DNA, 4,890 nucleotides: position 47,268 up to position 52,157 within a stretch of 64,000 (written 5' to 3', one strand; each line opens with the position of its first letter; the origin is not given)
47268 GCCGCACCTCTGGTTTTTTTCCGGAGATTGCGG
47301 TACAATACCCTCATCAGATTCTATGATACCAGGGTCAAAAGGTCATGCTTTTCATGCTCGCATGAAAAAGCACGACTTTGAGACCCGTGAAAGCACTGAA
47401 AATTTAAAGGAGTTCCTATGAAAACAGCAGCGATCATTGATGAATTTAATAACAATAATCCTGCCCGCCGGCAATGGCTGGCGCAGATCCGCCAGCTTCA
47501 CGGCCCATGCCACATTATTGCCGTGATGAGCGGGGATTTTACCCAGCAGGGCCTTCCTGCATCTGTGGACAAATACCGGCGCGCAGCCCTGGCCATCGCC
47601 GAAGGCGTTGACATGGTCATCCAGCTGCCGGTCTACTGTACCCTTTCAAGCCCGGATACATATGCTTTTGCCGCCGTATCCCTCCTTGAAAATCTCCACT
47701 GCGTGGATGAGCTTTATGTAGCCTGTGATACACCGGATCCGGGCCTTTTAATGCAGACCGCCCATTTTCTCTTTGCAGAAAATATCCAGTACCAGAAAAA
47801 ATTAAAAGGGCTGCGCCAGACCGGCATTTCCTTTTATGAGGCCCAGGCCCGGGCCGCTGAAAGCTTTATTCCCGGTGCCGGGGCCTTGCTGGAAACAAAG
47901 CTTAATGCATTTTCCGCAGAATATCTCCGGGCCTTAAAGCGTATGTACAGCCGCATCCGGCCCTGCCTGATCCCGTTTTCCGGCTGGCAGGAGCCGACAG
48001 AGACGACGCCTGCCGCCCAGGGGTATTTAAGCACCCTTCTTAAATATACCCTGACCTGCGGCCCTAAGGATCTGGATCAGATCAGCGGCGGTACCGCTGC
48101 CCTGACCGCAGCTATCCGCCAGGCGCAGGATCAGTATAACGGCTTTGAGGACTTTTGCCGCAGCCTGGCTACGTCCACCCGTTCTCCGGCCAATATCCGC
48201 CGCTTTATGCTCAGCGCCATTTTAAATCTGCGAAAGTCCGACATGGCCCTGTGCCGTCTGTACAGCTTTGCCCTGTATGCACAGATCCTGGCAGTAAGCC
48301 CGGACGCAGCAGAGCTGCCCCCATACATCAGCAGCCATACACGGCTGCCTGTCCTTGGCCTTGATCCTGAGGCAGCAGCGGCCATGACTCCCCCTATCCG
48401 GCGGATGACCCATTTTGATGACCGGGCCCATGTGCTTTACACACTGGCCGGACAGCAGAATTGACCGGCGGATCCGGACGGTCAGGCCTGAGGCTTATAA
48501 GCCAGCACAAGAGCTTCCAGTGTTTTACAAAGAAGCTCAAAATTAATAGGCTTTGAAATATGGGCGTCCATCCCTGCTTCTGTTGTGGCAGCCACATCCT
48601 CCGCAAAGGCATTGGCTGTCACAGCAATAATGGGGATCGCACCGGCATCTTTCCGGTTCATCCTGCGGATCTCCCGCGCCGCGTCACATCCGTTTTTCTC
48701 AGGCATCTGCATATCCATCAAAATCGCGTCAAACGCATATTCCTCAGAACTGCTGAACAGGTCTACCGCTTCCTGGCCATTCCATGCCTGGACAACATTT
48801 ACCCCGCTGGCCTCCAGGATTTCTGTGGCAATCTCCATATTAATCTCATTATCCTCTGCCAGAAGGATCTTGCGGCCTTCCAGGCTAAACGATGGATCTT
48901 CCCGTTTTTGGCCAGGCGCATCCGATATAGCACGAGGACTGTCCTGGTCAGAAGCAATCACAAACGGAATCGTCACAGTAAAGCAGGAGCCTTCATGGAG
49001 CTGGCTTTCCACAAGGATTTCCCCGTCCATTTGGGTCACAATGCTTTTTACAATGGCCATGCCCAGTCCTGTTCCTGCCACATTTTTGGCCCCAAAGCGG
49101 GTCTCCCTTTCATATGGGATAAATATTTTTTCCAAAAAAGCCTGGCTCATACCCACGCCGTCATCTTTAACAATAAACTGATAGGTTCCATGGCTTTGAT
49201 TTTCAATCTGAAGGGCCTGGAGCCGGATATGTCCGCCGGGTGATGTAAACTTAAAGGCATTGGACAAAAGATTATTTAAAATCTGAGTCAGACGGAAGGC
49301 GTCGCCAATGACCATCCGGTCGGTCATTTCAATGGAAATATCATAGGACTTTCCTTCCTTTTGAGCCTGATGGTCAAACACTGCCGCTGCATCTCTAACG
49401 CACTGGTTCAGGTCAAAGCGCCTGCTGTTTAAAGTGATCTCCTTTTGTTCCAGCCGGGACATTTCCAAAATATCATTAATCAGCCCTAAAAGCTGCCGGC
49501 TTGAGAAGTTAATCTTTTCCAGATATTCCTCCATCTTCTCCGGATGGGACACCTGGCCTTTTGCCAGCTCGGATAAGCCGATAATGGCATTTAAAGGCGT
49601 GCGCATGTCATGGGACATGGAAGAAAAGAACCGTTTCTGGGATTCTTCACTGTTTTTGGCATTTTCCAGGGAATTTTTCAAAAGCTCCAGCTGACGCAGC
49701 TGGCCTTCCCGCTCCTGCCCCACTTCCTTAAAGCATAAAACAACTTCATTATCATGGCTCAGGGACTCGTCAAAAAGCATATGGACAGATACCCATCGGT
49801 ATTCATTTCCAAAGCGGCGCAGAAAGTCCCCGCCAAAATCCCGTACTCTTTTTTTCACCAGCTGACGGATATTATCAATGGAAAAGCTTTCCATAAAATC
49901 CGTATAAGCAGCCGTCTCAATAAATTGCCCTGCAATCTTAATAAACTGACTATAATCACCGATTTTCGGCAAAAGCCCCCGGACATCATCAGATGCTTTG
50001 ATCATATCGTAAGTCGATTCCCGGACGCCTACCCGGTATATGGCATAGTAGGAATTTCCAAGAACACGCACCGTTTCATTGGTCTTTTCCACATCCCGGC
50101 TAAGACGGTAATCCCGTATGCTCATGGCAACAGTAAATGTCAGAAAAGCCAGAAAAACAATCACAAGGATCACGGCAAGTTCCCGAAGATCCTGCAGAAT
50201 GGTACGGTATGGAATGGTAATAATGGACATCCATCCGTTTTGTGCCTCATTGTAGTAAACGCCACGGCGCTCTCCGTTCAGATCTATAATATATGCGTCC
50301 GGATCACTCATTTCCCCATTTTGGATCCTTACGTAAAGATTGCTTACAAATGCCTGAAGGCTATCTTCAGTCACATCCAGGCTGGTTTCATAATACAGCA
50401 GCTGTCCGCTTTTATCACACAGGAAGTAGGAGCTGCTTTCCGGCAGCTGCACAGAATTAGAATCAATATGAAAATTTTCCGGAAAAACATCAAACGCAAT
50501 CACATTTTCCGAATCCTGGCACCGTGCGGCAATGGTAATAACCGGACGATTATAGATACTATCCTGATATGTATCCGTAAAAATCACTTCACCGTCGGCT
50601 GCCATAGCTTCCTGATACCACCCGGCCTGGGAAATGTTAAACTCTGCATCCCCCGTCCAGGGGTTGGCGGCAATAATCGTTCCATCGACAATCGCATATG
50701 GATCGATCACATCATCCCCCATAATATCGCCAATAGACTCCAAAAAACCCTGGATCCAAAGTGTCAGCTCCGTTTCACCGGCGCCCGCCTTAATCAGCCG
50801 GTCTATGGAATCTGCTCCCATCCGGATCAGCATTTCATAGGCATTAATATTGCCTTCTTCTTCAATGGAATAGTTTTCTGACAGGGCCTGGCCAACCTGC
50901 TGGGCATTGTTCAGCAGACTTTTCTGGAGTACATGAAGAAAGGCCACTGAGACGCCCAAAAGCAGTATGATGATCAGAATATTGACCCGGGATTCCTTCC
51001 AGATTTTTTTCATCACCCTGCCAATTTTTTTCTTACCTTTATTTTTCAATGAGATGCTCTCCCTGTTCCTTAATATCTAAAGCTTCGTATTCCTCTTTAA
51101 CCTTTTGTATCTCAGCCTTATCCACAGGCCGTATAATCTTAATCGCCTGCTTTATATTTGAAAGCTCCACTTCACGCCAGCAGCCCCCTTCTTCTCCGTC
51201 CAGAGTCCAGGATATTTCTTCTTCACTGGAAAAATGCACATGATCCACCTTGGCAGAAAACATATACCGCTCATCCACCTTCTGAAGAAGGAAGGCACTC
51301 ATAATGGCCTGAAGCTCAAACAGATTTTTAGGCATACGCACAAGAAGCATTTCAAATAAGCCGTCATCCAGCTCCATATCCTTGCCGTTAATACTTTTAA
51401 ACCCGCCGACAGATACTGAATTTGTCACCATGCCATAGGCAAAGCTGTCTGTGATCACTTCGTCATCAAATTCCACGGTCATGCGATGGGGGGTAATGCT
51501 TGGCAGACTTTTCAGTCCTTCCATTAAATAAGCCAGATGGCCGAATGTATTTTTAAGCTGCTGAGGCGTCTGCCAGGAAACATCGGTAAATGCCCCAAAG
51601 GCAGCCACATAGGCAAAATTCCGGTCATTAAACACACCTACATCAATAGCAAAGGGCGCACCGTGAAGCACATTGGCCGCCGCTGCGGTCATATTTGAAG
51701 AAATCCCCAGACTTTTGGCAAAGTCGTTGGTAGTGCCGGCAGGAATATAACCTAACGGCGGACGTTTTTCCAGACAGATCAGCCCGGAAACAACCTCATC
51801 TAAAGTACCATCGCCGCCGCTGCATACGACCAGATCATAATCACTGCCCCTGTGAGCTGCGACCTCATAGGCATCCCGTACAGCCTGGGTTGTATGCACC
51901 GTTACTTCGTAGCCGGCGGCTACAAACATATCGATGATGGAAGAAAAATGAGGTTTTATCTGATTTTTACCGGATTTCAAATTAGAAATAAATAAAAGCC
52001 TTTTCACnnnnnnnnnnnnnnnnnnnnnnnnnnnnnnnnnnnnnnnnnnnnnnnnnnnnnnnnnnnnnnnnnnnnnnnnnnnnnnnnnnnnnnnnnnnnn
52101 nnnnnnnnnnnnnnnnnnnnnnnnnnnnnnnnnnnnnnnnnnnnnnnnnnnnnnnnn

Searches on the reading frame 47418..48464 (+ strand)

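Call 63: search_protein_families(library=pfam, proteins=[window:47418-48464:+], max_evalue=0.00001)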
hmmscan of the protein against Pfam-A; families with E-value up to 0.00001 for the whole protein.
window:47418-48464:+ (348 aa): 1 family
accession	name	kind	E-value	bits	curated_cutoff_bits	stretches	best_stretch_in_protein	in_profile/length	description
PF05636.17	HIGH_NTase1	-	6.1e-52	177.7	27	2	1-186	1-187/402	HIGH Nucleotidyl Transferase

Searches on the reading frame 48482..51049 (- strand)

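Call 63: search_protein_families(library=pfam, proteins=[window:48482-51049:-], max_evalue=0.00001)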
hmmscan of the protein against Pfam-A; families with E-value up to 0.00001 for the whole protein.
window:48482-51049:- (855 aa): 4 families
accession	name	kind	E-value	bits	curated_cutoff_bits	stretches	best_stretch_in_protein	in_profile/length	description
PF02518.31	HATPase_c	-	1.8e-23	83.5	26.4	1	582-696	1-109/111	Histidine kinase-, DNA gyrase B-, and HSP90-like ATPase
PF00072.30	Response_reg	-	1.6e-22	80.2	30.2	1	728-844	1-110/111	Response regulator receiver domain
PF00512.31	HisKA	-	7.1e-19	68.1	26.9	1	471-535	2-65/66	His Kinase A (phospho-acceptor) domain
PF02743.24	dCache_1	-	4.1e-10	40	45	1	122-276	77-238/240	Cache domain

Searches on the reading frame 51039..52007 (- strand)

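Call 63: search_protein_families(library=pfam, proteins=[window:51039-52007:-], max_evalue=0.00001)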
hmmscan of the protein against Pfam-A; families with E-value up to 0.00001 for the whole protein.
window:51039-52007:- (322 aa): 2 families
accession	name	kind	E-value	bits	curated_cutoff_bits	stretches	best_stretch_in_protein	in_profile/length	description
PF00781.29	DAGK_cat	-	1.3e-30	106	23.6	1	3-124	1-123/125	Diacylglycerol kinase catalytic domain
PF19279.4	YegS_C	-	2.3e-07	31.1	27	1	149-275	16-141/158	YegS C-terminal NAD kinase beta sandwich-like domain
